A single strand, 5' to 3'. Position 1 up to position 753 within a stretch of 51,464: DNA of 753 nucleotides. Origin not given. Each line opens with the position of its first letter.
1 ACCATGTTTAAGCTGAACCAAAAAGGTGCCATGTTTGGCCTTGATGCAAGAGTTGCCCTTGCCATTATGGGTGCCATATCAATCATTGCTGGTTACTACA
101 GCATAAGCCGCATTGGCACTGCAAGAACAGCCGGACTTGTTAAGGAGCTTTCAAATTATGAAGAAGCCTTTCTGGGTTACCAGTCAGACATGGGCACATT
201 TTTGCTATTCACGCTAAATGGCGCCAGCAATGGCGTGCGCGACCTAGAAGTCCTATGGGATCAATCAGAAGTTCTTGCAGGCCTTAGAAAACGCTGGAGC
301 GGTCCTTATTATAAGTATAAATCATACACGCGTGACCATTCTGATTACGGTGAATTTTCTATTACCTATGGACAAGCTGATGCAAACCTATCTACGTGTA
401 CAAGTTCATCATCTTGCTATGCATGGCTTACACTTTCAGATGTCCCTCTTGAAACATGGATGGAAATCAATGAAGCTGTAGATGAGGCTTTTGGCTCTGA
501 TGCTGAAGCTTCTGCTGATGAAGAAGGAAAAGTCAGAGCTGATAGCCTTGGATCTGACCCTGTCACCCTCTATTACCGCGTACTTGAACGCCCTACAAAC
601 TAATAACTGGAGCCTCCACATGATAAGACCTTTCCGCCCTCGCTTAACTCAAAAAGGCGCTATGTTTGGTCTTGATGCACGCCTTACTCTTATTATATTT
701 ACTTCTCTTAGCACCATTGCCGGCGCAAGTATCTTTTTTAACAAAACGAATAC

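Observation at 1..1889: Three tandem pilin/pseudopilin-like paralogs with a non-canonical leader, cut by the window edge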

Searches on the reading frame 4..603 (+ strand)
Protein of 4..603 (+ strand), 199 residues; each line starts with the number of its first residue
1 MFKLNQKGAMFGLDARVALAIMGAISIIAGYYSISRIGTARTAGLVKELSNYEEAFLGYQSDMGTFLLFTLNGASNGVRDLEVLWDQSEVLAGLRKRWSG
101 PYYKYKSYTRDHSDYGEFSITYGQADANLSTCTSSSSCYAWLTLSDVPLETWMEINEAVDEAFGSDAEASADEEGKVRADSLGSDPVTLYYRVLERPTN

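Call 3: search_protein_families(library=pfam, proteins=[window:4-603:+], max_evalue=10)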
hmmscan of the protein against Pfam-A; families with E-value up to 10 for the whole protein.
window:4-603:+ (199 aa): 1 family
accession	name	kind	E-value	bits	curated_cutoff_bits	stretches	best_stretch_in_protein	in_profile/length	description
PF16290.10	DUF4936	-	0.19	12.8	28.8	1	149-170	48-71/91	Domain of unknown function (DUF4936)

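Call 4: search_protein_families(library=ncbifam, proteins=[window:4-603:+], max_evalue=10)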
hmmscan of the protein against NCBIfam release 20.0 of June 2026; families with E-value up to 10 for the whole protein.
window:4-603:+ (199 aa): 0 families

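Call 6: find_homologous_proteins(query=A1, max_evalue=0.01)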
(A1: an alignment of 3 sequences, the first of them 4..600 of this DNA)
Query A1 (3 sequences) (199 aa, profile of the alignment): 146 proteins with E <= 0.01 among 8000 candidates; the best 120 are listed.
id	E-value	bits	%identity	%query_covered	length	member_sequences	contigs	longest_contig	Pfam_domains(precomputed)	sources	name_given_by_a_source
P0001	9.5e-96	337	33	94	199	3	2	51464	-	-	-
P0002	3.8e-89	316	28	95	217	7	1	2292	-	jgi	jgi:hypothetical protein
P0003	1.1e-85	304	94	100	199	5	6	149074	-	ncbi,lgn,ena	-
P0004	7.2e-76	272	34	91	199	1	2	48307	-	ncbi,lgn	-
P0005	2.5e-75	270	33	87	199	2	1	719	-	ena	-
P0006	2.3e-72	261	37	88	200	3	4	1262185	-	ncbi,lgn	-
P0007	4.7e-72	260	34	90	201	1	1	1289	-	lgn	-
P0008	1.5e-70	255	30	95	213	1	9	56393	-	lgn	-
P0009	2.3e-70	254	68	99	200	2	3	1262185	-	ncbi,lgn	-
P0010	3.8e-70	254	33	95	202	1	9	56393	-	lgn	-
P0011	5.3e-68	247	66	99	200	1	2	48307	-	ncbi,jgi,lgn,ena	-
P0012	2.9e-64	234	31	97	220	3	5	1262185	-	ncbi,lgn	-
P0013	1.1e-61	226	31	100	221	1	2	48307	-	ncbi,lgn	-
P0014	4.4e-59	217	63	97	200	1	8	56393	-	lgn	-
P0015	1.5e-45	173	35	95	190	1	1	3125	-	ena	-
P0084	5.2e-22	96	33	92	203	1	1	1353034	-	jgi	jgi:type II secretory pathway pseudopilin PulG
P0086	9.4e-22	96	29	95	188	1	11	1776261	-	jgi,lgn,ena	jgi:hypothetical protein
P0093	4.9e-21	93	32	83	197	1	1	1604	PF22434.2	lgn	-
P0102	4.5e-20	90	31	91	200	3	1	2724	-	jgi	jgi:type II secretory pathway pseudopilin PulG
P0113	9.7e-18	83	32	94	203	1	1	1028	PF22434.2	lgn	-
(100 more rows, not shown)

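Call 9: find_encoding_contigs(protein=P0003, flank=10000, max_places=4)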
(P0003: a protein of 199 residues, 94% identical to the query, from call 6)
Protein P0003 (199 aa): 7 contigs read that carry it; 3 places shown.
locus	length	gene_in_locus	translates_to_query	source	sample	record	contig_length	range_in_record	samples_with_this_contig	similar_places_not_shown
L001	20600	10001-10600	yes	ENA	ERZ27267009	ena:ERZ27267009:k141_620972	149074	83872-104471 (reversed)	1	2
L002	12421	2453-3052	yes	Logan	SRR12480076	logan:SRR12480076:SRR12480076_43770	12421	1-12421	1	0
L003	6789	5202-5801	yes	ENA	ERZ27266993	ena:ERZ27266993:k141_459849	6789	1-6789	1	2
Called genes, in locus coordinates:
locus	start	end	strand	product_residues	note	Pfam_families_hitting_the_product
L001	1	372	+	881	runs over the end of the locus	PF10150:RNase_E_G, PF20833:RNase_E_G_Thio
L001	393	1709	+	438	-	PF01435:Peptidase_M48, PF00515:TPR_1 (faint), PF07719:TPR_2 (faint), PF13428:TPR_14 (faint), PF14559:TPR_19 (weak)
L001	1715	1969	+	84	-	-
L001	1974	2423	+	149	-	PF00364:Biotin_lipoyl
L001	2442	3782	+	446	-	PF00289:Biotin_carb_N, PF02222:ATP-grasp, PF02655:ATP-grasp_3 (weak), PF02786:CPSase_L_D2, PF07478:Dala_Dala_lig_C, PF02785:Biotin_carb_C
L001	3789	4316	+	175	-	PF00156:Pribosyltran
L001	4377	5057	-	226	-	-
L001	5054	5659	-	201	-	PF09923:DUF2155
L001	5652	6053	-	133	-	PF00376:MerR, PF13411:MerR_1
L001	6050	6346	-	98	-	PF18291:HU-HIG, PF00216:Bac_DNA_binding, PF18175:HU-CCDC81_bac_2 (weak)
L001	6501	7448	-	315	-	PF08545:ACP_syn_III, PF08541:ACP_syn_III_C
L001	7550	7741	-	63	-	PF01783:Ribosomal_L32p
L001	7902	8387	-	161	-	PF00583:Acetyltransf_1, PF13673:Acetyltransf_10, PF13508:Acetyltransf_7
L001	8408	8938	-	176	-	PF02620:YceD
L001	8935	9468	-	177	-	PF03981:Ubiq_cyt_C_chap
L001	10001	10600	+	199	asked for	-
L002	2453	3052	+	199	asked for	-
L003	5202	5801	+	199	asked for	-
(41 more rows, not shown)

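Call 10: find_encoding_contigs(protein=P0009, flank=10000, max_places=3)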
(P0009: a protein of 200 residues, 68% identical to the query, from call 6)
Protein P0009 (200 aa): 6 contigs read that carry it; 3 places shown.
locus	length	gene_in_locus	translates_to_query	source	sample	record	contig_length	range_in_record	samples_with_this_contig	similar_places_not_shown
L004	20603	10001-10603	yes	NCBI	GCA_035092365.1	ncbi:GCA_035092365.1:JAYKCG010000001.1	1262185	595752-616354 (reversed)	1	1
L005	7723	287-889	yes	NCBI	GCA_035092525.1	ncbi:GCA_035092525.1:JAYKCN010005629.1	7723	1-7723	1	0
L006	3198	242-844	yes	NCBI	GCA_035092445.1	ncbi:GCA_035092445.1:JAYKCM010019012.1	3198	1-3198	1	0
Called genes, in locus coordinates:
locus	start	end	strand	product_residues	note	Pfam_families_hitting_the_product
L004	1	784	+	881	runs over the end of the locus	PF10150:RNase_E_G, PF20833:RNase_E_G_Thio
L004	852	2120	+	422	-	PF01435:Peptidase_M48, PF13432:TPR_16 (faint), PF07719:TPR_2 (faint), PF13428:TPR_14 (faint), PF14559:TPR_19 (faint)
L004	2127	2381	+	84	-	-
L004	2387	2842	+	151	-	PF00364:Biotin_lipoyl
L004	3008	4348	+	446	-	PF00289:Biotin_carb_N, PF02222:ATP-grasp, PF02655:ATP-grasp_3 (weak), PF02786:CPSase_L_D2, PF07478:Dala_Dala_lig_C, PF02785:Biotin_carb_C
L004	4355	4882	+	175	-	PF00156:Pribosyltran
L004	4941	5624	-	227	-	-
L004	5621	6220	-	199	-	PF09923:DUF2155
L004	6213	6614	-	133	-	PF00376:MerR, PF13411:MerR_1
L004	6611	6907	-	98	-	PF18291:HU-HIG, PF00216:Bac_DNA_binding, PF18175:HU-CCDC81_bac_2 (weak)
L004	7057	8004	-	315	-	PF08545:ACP_syn_III, PF08541:ACP_syn_III_C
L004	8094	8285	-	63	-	PF01783:Ribosomal_L32p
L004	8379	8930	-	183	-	PF02620:YceD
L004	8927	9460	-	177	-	PF03981:Ubiq_cyt_C_chap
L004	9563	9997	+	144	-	PF04355:BamE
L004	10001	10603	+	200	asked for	-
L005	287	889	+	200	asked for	-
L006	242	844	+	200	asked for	-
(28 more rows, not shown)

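Call 11: search_protein_families(library=pfam, proteins=[P0093, P0113, P0084, P0102, P0086], max_evalue=1)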
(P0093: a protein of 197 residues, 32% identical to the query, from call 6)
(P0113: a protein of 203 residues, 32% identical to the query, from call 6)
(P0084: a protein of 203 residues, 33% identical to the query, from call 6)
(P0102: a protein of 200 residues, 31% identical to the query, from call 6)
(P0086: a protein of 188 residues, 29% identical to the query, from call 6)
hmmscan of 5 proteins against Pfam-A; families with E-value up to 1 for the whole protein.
P0093 (197 aa): 1 family
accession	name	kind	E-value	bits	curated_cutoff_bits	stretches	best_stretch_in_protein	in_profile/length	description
PF08334.16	T2SSG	-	3.3e-05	24.4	21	1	34-95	4-64/108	Type II secretion system (T2SS), protein G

P0113 (203 aa): 0 families

P0084 (203 aa): 1 family
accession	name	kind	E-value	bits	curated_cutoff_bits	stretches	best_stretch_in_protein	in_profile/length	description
PF08334.16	T2SSG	-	0.00019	21.9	21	1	38-101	4-61/108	Type II secretion system (T2SS), protein G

P0102 (200 aa): 1 family
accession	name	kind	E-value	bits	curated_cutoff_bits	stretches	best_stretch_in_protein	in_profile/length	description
PF08334.16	T2SSG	-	0.084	13.4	21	1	32-104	4-68/108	Type II secretion system (T2SS), protein G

P0086 (188 aa): 2 families
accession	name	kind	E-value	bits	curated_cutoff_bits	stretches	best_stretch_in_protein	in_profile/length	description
PF24213.1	DUF7434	-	0.013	16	27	1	20-39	3-21/40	Family of unknown function (DUF7434)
PF13833.12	EF-hand_8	-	0.23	11.7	28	1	27-62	8-43/54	EF-hand domain pair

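Call 15: search_solved_structures(query=A2, max_evalue=10, show_alignments=3)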
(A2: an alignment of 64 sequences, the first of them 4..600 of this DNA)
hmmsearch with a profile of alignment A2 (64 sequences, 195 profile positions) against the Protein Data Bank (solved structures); distinct sequences matched with E-value up to 10: 6.
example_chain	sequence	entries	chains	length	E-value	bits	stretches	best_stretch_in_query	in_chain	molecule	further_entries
5ghe_A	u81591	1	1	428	0.013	18.7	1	32-145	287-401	Pesticidal crystal protein Cry6Aa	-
5kuc_A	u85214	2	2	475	0.24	14.6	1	32-145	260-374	Pesticidal crystal protein Cry6Aa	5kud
8tob_GA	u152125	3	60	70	0.25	14.5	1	20-69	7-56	Fimbrial protein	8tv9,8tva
8uhf_A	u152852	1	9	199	0.39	13.9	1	20-88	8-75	Toxin co-regulated pilin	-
8qhc_A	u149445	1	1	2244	0.56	13.3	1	37-90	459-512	Protein SidH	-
8qfs_A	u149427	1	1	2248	0.57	13.3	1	37-90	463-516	Protein SidH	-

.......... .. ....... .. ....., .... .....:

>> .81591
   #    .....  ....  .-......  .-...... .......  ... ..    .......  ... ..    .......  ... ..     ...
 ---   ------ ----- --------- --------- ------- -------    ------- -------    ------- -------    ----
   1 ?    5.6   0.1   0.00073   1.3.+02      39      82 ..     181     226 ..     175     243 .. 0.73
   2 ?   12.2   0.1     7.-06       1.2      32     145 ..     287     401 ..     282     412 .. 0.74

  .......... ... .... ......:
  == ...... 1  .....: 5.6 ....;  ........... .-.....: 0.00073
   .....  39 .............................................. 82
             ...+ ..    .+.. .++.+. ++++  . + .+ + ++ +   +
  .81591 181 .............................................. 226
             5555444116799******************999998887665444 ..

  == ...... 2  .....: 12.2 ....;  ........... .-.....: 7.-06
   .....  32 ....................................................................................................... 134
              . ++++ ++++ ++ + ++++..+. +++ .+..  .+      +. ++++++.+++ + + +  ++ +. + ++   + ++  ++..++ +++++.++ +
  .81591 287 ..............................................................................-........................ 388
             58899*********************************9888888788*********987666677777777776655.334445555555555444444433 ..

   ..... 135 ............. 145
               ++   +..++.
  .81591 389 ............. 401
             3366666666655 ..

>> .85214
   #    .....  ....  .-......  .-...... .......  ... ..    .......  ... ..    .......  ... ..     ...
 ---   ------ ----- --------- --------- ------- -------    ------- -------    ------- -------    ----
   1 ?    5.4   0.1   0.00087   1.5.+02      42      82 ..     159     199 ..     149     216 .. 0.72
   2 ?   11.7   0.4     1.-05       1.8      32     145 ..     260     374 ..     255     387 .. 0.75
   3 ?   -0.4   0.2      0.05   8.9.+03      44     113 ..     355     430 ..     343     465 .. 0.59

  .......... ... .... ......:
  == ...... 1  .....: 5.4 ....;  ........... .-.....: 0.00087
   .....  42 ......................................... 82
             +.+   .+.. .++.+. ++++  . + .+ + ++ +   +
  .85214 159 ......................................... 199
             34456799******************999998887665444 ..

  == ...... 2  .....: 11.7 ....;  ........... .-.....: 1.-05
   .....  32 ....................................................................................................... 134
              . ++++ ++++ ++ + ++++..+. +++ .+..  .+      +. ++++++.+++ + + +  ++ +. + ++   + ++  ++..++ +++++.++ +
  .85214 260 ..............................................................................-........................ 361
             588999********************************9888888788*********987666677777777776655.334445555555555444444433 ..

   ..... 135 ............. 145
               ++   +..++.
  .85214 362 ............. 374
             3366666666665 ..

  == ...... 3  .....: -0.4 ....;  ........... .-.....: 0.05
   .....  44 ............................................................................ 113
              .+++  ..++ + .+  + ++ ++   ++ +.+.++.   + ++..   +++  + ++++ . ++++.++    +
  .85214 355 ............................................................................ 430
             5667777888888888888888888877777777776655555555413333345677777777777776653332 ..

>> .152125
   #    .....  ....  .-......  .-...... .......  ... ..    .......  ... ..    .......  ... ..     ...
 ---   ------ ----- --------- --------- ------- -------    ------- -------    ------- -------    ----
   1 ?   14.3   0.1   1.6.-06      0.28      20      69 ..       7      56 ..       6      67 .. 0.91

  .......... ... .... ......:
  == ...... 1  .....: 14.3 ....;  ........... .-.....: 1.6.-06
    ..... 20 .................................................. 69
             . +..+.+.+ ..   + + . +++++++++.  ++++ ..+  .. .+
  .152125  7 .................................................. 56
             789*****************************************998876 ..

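Call 17: find_related_loci(query=A2, collection=genome_contigs, flank=10000)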
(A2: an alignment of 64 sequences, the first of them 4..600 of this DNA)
Query A2 (199 aa) in genome_contigs; peptide patterns used: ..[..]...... (x = any residue, [..] = any of these).
192 stretches matched a pattern; 143 encode a relative of the query (tblastn E <= 1e-3); the best 80 are kept; 78 distinct loci.
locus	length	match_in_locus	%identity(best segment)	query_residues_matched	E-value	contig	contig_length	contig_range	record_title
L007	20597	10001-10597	94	1-199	2e-128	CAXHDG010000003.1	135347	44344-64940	MAG TPA_asm: uncultured Magnetococcales bacterium isolate SRR12480076_binner123_Refined_1 genome assembly, contig: ERZ98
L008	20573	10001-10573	47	6-196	4e-53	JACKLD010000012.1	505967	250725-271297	MAG: Pseudomonadaceae bacterium isolate HK-STAS-PROT-82 HK-STAS-PROT-82_12, whole genome shotgun sequence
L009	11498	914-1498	44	2-197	1e-51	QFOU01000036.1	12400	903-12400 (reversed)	MAG: Pseudomonas fluorescens isolate S2_006_000_R2_63 S2_006_000_R2_scaffold_3759, whole genome shotgun sequence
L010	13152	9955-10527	45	7-197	4e-50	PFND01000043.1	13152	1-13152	MAG: Alphaproteobacteria bacterium CG_4_10_14_0_8_um_filter_53_9 CG_4_10_14_0.8_um_filter_scaffold_2813_c, whole genome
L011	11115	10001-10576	43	3-195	1e-49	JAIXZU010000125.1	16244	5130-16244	MAG: Alphaproteobacteria bacterium isolate D8_MAG_00060 pond_D8_MAG_00060_000000000137, whole genome shotgun sequence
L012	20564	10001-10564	40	6-196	1e-49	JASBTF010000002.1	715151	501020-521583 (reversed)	MAG: Pseudomonadota bacterium isolate BWSM_27 k141_1340323, whole genome shotgun sequence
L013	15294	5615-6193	44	6-197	2e-49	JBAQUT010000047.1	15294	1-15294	MAG: Alphaproteobacteria bacterium isolate MFD03283_ilm_asm_bin39 k127_111307, whole genome shotgun sequence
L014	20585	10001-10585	40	4-197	1e-48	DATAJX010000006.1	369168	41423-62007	MAG TPA_asm: Alphaproteobacteria bacterium isolate SMAG_U6923 k141_66158, whole genome shotgun sequence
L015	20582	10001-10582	43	5-197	4e-48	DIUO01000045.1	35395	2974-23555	MAG TPA_asm: Proteobacteria bacterium UBA6156 UBA6156_contig_19760, whole genome shotgun sequence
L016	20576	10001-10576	43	5-197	1e-47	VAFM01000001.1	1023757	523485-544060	MAG: Blastochloris viridis isolate S2_018_000_R2_106 S2_018_000_R2_scaffold_1, whole genome shotgun sequence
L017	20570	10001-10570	43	6-196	3e-47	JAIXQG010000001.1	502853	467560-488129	MAG: Alphaproteobacteria bacterium isolate C4_MAG_00017 pond_C4_MAG_00017_000000000001, whole genome shotgun sequence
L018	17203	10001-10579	43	5-196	4e-47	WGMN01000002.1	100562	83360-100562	MAG: Proteobacteria bacterium isolate RI_491 c_000000159270, whole genome shotgun sequence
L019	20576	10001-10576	40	6-196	4e-45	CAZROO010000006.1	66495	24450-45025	MAG TPA_asm: uncultured Pseudomonadales bacterium isolate SRP263991_co5_643 genome assembly, contig: NODE_945_length_664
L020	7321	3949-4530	40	5-197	1e-44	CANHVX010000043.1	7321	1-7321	MAG: Pseudomonadaceae bacterium isolate RE-27jun17-29 genome assembly, contig: RE-27jun17-C10787, whole genome shotgun s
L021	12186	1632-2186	43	6-189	1e-42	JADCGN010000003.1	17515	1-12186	MAG: Alphaproteobacteria bacterium isolate M179S2SP2A29QC M179S2_3, whole genome shotgun sequence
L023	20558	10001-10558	39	3-192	2e-40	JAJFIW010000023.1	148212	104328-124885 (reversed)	MAG: Alphaproteobacteria bacterium isolate OFTM141 OFTM141_22, whole genome shotgun sequence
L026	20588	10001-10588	39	1-196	1e-38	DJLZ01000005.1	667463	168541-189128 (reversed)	MAG TPA_asm: Proteobacteria bacterium UBA6503 UBA6503_contig_132, whole genome shotgun sequence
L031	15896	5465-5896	37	2-160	3e-22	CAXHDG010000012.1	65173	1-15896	MAG TPA_asm: uncultured Magnetococcales bacterium isolate SRR12480076_binner123_Refined_1 genome assembly, contig: ERZ98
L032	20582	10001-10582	43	6-196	7e-48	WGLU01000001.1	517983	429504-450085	MAG: Proteobacteria bacterium isolate RI_95 c_000000099639, whole genome shotgun sequence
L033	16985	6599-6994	40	4-136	3e-21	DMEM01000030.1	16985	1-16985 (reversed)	MAG TPA_asm: Alphaproteobacteria bacterium isolate UBA12223 contig_5773, whole genome shotgun sequence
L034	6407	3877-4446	32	1-196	9e-21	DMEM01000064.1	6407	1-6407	MAG TPA_asm: Alphaproteobacteria bacterium isolate UBA12223 contig_1915, whole genome shotgun sequence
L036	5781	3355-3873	35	2-165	6e-20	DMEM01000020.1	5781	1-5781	MAG TPA_asm: Alphaproteobacteria bacterium isolate UBA12223 contig_687, whole genome shotgun sequence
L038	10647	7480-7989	34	3-178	3e-19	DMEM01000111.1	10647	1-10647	MAG TPA_asm: Alphaproteobacteria bacterium isolate UBA12223 contig_4181, whole genome shotgun sequence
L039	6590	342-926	31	4-194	6e-19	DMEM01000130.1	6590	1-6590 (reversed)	MAG TPA_asm: Alphaproteobacteria bacterium isolate UBA12223 contig_7270, whole genome shotgun sequence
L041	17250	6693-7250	33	4-184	1e-18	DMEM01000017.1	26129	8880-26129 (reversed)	MAG TPA_asm: Alphaproteobacteria bacterium isolate UBA12223 contig_1247, whole genome shotgun sequence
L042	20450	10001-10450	32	5-160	1e-18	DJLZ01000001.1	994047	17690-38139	MAG TPA_asm: Proteobacteria bacterium UBA6503 UBA6503_contig_9, whole genome shotgun sequence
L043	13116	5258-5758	31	1-160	2e-18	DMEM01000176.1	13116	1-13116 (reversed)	MAG TPA_asm: Alphaproteobacteria bacterium isolate UBA12223 contig_2671, whole genome shotgun sequence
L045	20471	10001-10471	32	6-160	4e-18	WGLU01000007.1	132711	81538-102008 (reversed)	MAG: Proteobacteria bacterium isolate RI_95 c_000000019385, whole genome shotgun sequence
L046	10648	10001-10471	31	2-147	4e-18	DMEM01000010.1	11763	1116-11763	MAG TPA_asm: Alphaproteobacteria bacterium isolate UBA12223 contig_2423, whole genome shotgun sequence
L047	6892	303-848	30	1-189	4e-18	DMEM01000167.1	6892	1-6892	MAG TPA_asm: Alphaproteobacteria bacterium isolate UBA12223 contig_144, whole genome shotgun sequence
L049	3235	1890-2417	32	2-178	1e-17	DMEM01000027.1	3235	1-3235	MAG TPA_asm: Alphaproteobacteria bacterium isolate UBA12223 contig_5089, whole genome shotgun sequence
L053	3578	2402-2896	33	7-160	2e-17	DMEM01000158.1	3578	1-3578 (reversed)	MAG TPA_asm: Alphaproteobacteria bacterium isolate UBA12223 contig_3512, whole genome shotgun sequence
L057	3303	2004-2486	33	1-160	4e-17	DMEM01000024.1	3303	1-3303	MAG TPA_asm: Alphaproteobacteria bacterium isolate UBA12223 contig_6694, whole genome shotgun sequence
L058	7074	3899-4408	31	4-178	5e-17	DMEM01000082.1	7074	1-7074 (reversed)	MAG TPA_asm: Alphaproteobacteria bacterium isolate UBA12223 contig_4750, whole genome shotgun sequence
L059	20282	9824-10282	32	5-160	6e-17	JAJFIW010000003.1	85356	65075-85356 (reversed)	MAG: Alphaproteobacteria bacterium isolate OFTM141 OFTM141_2, whole genome shotgun sequence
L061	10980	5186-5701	34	6-178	8e-17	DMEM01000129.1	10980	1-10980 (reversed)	MAG TPA_asm: Alphaproteobacteria bacterium isolate UBA12223 contig_964, whole genome shotgun sequence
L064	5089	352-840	30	6-160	1e-16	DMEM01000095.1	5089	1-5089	MAG TPA_asm: Alphaproteobacteria bacterium isolate UBA12223 contig_1569, whole genome shotgun sequence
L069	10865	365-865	31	5-164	1e-15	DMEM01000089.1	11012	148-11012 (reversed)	MAG TPA_asm: Alphaproteobacteria bacterium isolate UBA12223 contig_4340, whole genome shotgun sequence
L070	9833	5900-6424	32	1-165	1e-15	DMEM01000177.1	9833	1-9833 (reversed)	MAG TPA_asm: Alphaproteobacteria bacterium isolate UBA12223 contig_3967, whole genome shotgun sequence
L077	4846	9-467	32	6-160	3e-15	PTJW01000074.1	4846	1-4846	MAG: Proteobacteria bacterium isolate MarineProteo1_Bin2 CFH44_74, whole genome shotgun sequence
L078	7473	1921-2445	30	4-192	3e-15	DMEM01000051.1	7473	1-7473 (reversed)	MAG TPA_asm: Alphaproteobacteria bacterium isolate UBA12223 contig_996, whole genome shotgun sequence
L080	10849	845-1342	31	7-164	3e-15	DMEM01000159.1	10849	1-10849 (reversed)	MAG TPA_asm: Alphaproteobacteria bacterium isolate UBA12223 contig_3511, whole genome shotgun sequence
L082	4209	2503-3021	32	3-166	4e-15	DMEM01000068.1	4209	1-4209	MAG TPA_asm: Alphaproteobacteria bacterium isolate UBA12223 contig_1219, whole genome shotgun sequence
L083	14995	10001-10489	34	3-160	5e-15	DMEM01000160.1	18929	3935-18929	MAG TPA_asm: Alphaproteobacteria bacterium isolate UBA12223 contig_143, whole genome shotgun sequence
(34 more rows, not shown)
